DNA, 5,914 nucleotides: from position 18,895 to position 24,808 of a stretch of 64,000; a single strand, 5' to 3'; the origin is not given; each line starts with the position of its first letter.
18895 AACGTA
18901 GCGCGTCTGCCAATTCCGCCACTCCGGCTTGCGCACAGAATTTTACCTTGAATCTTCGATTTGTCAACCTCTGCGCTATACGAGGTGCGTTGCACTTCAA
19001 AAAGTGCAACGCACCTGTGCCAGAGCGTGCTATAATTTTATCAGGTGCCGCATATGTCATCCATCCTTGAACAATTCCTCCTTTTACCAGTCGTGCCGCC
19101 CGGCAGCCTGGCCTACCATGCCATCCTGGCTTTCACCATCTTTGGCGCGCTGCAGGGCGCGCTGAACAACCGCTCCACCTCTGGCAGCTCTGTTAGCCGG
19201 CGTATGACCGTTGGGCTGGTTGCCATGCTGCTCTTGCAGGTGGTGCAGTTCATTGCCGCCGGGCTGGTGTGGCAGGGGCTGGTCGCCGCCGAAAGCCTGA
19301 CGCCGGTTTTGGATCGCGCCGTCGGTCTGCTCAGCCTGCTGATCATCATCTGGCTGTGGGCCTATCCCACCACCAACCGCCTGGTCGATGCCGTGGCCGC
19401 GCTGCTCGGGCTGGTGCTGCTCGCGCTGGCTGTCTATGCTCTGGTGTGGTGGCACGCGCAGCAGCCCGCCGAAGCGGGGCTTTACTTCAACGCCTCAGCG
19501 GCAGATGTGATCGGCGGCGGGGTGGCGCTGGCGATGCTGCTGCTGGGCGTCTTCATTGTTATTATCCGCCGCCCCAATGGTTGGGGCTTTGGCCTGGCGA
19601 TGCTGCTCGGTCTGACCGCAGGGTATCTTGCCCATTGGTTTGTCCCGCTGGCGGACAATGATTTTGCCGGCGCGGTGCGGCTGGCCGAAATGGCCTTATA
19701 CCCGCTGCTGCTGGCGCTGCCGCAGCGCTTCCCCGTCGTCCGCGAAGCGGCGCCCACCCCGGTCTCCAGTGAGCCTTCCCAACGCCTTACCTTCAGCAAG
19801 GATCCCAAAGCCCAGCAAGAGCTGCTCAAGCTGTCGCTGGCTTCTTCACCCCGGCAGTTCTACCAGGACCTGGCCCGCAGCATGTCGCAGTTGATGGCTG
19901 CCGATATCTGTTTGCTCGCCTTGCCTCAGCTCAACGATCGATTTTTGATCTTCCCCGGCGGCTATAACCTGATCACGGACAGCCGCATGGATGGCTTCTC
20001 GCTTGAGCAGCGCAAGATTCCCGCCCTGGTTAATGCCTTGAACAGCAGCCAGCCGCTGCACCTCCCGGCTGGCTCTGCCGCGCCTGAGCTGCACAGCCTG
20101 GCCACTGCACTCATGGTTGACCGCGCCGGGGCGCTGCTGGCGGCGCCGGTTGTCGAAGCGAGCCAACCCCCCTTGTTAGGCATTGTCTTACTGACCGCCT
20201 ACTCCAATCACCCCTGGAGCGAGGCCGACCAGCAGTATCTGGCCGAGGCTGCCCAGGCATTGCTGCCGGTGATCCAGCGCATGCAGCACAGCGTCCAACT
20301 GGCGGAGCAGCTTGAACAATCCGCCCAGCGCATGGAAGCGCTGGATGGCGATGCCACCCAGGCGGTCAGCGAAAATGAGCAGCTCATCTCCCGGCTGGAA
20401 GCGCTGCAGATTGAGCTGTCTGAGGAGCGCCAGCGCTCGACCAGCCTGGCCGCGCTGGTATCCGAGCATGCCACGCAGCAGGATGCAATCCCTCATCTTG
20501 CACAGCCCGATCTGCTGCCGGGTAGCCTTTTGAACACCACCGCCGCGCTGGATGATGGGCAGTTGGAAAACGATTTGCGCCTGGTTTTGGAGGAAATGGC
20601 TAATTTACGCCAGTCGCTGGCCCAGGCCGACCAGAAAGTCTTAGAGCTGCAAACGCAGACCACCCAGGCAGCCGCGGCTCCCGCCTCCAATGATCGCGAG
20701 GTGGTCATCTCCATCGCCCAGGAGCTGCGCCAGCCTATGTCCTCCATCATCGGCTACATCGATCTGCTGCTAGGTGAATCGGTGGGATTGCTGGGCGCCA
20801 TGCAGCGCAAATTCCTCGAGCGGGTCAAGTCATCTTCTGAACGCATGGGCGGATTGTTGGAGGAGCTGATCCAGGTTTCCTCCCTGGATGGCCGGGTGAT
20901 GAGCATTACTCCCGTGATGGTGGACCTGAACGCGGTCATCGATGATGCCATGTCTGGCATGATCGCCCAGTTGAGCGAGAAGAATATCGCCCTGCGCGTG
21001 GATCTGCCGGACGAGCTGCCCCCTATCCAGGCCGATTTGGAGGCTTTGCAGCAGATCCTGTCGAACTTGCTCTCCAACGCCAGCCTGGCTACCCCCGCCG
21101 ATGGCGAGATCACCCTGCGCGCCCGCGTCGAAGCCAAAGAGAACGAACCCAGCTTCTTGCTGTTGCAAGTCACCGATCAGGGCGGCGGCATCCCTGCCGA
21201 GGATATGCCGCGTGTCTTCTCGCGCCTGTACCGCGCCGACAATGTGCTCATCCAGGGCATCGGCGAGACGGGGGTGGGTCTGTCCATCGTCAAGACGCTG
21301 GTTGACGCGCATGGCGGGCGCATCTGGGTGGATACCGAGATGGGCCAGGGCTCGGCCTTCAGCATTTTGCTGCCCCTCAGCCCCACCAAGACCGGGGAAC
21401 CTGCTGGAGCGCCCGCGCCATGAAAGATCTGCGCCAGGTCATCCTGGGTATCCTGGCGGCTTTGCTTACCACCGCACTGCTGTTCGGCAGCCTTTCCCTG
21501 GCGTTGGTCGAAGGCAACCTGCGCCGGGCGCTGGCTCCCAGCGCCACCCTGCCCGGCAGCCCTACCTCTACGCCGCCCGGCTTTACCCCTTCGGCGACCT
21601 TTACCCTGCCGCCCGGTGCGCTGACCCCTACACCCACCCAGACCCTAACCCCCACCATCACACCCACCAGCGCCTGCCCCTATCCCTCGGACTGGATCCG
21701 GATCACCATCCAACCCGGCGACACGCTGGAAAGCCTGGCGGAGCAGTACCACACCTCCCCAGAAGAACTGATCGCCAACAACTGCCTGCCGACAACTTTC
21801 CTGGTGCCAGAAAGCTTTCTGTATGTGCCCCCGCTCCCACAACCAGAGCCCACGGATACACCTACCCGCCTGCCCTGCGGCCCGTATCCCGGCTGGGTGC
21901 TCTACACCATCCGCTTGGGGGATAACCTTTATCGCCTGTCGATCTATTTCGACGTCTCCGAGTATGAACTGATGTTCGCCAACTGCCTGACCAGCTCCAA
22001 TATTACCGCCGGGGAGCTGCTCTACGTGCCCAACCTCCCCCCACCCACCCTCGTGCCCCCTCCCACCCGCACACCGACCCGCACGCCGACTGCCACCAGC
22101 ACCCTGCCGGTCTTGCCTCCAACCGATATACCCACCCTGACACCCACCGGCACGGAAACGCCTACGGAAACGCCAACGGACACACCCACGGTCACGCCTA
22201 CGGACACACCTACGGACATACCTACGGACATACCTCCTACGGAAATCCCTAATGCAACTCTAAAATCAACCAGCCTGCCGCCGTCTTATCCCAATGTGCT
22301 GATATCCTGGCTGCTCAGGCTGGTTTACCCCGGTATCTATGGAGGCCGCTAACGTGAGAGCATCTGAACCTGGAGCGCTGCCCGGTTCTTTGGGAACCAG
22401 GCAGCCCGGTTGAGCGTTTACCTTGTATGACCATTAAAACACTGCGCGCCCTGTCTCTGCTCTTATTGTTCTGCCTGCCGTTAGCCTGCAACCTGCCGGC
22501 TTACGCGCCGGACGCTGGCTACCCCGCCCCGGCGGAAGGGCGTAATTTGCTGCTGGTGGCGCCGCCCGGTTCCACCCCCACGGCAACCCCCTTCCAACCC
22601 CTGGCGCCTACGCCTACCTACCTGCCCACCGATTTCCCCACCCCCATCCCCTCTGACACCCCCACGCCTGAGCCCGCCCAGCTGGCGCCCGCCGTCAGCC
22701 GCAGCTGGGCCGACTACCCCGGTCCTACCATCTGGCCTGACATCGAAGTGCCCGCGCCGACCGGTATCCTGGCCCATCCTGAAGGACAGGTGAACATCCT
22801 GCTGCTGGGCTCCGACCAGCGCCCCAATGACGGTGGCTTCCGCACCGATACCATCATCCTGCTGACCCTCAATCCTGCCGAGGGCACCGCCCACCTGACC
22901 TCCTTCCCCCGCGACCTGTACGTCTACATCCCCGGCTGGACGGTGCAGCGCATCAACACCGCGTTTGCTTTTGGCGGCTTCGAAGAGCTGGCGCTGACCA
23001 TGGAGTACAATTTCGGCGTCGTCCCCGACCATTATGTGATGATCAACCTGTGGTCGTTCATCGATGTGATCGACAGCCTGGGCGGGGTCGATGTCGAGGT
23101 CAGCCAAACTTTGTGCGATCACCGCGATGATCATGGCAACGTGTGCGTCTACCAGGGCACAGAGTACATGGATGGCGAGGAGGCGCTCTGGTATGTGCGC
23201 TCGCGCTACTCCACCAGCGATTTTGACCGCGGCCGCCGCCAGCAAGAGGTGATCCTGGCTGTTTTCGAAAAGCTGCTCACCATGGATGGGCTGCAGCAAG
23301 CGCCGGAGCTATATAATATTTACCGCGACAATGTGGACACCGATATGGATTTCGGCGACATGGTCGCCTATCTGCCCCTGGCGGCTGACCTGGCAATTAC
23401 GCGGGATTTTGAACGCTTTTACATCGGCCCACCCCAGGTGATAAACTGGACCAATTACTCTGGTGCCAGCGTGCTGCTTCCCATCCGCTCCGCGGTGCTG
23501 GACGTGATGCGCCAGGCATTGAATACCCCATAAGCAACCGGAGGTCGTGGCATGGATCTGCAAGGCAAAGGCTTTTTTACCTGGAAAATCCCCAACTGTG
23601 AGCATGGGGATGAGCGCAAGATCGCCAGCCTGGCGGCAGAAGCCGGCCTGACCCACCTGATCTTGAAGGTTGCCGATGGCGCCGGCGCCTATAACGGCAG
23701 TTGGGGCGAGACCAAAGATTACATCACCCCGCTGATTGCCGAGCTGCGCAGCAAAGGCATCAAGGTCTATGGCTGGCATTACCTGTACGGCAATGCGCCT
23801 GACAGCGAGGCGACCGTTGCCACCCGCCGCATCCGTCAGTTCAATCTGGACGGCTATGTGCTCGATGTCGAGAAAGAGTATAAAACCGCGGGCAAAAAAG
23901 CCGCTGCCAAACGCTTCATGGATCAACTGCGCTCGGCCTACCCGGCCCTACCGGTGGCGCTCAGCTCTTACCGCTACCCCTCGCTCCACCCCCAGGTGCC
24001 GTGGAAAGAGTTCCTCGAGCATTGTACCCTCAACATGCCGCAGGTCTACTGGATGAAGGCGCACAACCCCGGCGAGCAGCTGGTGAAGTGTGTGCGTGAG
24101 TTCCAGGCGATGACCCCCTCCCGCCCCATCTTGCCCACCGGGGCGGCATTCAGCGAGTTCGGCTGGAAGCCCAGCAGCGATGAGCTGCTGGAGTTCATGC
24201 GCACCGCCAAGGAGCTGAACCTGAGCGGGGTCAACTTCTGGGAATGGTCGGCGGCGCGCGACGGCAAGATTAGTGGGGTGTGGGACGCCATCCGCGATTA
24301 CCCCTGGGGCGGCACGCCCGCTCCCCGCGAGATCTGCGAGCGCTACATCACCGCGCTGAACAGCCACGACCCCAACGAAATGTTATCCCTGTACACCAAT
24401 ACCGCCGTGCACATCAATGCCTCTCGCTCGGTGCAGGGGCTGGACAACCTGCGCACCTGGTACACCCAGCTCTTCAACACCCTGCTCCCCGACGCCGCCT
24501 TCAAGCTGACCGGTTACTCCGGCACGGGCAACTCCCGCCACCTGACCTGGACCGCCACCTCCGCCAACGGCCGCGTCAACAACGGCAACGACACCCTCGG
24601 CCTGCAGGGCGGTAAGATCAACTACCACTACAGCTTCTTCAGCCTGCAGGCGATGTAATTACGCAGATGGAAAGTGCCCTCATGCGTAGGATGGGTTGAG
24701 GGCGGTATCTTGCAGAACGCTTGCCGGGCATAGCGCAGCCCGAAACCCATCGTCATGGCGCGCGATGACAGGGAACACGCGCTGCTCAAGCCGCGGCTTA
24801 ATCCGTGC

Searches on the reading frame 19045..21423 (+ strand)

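Call 26: search_protein_families(library=pfam, proteins=[window:19045-21423:+], max_evalue=0.001)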
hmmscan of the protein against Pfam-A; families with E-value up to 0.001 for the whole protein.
window:19045-21423:+ (792 aa): 3 families
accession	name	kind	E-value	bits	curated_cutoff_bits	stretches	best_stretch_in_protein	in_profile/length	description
PF02518.31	HATPase_c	-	2.8e-25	89.3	26.4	1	664-779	2-110/111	Histidine kinase-, DNA gyrase B-, and HSP90-like ATPase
PF00512.31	HisKA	-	1.5e-12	47.8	26.9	1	556-615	8-64/66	His Kinase A (phospho-acceptor) domain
PF01590.32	GAF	-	2.2e-05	25.5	22.4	1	270-404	3-127/133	GAF domain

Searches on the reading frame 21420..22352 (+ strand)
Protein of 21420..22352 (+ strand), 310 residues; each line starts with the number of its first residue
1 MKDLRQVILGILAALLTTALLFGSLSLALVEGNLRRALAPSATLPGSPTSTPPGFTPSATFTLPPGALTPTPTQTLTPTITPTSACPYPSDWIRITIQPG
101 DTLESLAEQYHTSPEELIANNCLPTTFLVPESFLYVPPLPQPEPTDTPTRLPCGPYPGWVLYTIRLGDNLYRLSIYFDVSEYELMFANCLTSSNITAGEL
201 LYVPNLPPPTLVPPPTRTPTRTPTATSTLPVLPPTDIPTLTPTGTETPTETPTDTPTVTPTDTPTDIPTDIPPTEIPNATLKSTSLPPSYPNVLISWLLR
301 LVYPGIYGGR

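Call 26: search_protein_families(library=pfam, proteins=[window:21420-22352:+], max_evalue=0.001)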
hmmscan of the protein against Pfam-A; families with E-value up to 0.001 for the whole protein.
window:21420-22352:+ (310 aa): 2 families
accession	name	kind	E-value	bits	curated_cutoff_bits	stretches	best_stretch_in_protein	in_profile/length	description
PF01476.26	LysM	-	1.3e-13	51.1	20.9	2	95-137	1-43/43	LysM domain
PF23473.1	LysM3_LYK4_5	-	3.5e-05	24.2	29.3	0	162-196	5-39/48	LYK4/5 LysM3 domain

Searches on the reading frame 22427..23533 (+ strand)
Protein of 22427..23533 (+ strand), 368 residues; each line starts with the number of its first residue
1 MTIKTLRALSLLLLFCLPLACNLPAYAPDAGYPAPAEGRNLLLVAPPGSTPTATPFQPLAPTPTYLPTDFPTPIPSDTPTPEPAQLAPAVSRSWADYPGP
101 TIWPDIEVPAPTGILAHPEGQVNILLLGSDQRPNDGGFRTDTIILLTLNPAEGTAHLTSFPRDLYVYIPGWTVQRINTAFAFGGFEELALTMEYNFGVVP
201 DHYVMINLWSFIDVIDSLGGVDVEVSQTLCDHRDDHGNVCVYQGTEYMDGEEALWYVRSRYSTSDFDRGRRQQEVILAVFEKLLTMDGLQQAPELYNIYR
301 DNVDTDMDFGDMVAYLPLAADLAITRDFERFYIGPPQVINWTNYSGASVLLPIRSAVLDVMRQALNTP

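Call 26: search_protein_families(library=pfam, proteins=[window:22427-23533:+], max_evalue=0.001)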
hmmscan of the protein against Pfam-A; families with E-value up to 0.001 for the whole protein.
window:22427-23533:+ (368 aa): 1 family
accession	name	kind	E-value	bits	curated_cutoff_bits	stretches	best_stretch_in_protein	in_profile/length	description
PF03816.19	LytR_cpsA_psr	-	1e-39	136.5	24.6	1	139-283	1-148/150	LytR_cpsA_psr family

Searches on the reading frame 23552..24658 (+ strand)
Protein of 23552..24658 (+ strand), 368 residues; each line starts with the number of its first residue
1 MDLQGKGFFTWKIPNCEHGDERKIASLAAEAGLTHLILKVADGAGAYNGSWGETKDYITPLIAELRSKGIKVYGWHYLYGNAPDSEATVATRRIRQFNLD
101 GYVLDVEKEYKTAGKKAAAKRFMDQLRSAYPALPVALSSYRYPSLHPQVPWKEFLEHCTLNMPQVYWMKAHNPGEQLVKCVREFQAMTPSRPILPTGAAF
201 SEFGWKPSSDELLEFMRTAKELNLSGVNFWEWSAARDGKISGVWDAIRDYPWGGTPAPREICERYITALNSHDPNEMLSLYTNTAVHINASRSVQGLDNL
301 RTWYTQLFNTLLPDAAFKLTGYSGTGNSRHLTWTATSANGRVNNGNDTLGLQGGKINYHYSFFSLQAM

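Call 26: search_protein_families(library=pfam, proteins=[window:23552-24658:+], max_evalue=0.001)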
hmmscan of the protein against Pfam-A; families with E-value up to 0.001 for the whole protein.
window:23552-24658:+ (368 aa): 1 family
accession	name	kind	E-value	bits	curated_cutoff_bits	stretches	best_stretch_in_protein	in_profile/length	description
PF12680.13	SnoaL_2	-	5.5e-11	43.4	27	1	263-359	2-102/102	SnoaL-like domain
